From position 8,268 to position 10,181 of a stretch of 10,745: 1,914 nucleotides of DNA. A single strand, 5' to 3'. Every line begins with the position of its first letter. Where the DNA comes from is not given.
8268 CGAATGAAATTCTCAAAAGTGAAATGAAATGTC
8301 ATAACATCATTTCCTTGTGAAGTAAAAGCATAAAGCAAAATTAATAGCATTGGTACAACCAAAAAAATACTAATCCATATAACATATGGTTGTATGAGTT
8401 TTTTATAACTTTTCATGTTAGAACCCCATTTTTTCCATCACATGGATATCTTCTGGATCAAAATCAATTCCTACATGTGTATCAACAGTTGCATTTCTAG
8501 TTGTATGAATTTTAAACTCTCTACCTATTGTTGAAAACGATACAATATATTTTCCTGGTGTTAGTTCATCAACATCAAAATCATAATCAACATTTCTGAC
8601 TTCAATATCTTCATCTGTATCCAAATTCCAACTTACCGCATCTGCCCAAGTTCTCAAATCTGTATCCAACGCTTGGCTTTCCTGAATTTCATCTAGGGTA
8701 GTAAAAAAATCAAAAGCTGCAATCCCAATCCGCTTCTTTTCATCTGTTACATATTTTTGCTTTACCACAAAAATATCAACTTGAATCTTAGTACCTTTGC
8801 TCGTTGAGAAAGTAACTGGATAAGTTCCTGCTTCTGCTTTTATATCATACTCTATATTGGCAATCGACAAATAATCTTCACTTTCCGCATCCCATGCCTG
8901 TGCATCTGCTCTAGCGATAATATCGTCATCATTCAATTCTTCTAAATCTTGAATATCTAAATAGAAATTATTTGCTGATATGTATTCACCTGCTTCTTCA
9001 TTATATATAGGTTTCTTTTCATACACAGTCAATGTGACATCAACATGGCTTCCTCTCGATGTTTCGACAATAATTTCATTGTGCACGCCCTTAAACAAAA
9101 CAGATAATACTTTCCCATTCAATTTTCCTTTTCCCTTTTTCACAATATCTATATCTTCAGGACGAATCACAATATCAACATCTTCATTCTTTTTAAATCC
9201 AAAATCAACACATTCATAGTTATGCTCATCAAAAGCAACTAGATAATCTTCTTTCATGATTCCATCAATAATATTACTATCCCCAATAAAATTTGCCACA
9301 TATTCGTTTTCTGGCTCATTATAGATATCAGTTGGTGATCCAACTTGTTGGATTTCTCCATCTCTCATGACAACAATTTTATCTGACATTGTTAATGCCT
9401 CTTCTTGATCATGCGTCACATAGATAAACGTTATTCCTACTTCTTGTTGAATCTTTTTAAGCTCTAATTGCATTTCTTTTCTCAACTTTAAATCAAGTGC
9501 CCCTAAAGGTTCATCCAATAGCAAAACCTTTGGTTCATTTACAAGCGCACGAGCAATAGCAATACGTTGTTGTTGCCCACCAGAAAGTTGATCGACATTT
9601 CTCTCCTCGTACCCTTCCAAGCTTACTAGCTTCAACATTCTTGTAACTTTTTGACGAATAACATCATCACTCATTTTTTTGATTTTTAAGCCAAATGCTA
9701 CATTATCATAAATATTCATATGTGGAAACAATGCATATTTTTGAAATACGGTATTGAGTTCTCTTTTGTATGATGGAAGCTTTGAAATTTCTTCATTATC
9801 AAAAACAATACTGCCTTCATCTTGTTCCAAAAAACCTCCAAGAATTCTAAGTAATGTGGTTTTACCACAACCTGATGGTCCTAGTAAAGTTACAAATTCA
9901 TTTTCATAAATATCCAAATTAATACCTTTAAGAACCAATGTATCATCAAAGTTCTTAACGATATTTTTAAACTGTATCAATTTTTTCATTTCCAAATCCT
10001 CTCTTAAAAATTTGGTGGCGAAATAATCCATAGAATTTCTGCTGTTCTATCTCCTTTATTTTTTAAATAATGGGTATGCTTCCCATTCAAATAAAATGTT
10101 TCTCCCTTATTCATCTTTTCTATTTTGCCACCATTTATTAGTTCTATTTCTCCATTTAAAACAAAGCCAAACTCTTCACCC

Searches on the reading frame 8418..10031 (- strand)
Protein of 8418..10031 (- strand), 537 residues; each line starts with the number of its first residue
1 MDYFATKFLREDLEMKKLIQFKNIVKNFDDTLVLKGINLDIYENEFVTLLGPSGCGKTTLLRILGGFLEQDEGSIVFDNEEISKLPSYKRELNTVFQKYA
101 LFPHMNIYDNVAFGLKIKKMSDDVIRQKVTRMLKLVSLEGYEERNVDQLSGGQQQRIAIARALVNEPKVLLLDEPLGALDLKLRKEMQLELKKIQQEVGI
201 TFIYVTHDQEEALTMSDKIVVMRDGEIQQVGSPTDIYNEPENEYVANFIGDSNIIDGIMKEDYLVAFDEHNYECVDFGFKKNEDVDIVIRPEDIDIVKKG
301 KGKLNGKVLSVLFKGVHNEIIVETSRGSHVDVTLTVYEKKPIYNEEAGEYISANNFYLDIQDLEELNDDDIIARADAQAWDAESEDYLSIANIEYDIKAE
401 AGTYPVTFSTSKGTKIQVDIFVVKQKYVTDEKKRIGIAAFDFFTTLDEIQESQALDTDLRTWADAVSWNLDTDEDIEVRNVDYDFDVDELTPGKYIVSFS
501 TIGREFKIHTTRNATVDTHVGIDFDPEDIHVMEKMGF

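Call 8: search_protein_families(library=pfam, proteins=[window:8418-10031:-], max_evalue=0.01)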
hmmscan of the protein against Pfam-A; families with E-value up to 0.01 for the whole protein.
window:8418-10031:- (537 aa): 9 families
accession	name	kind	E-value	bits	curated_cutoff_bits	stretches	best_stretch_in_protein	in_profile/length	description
PF00005.33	ABC_tran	-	9.3e-38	130.4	25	1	34-176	1-136/137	ABC transporter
PF08402.16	TOBE_2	-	1.7e-07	31.7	21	1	288-334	2-48/76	TOBE domain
PF13304.12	AAA_21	-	2.3e-06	28.4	27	0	108-209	197-300/304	AAA domain, putative AbiEii toxin, Type IV TA system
PF13401.12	AAA_22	-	0.00016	22.4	27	1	44-205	5-121/130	AAA domain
PF13173.12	AAA_14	-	0.00048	20.6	27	0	44-98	2-56/129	AAA domain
PF20720.3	nSTAND3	-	0.0031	17.7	27.2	0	43-70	16-43/155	Novel STAND NTPase 3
PF02463.25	SMC_N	-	0.0048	16.8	40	0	43-221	23-210/220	RecF/RecN/SMC N terminal domain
PF13175.12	AAA_15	-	0.0073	16.4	32.1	1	36-96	16-83/374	AAA ATPase domain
PF03215.21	Rad17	-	0.0083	16.5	23.8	0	39-70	40-71/186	Rad17 P-loop domain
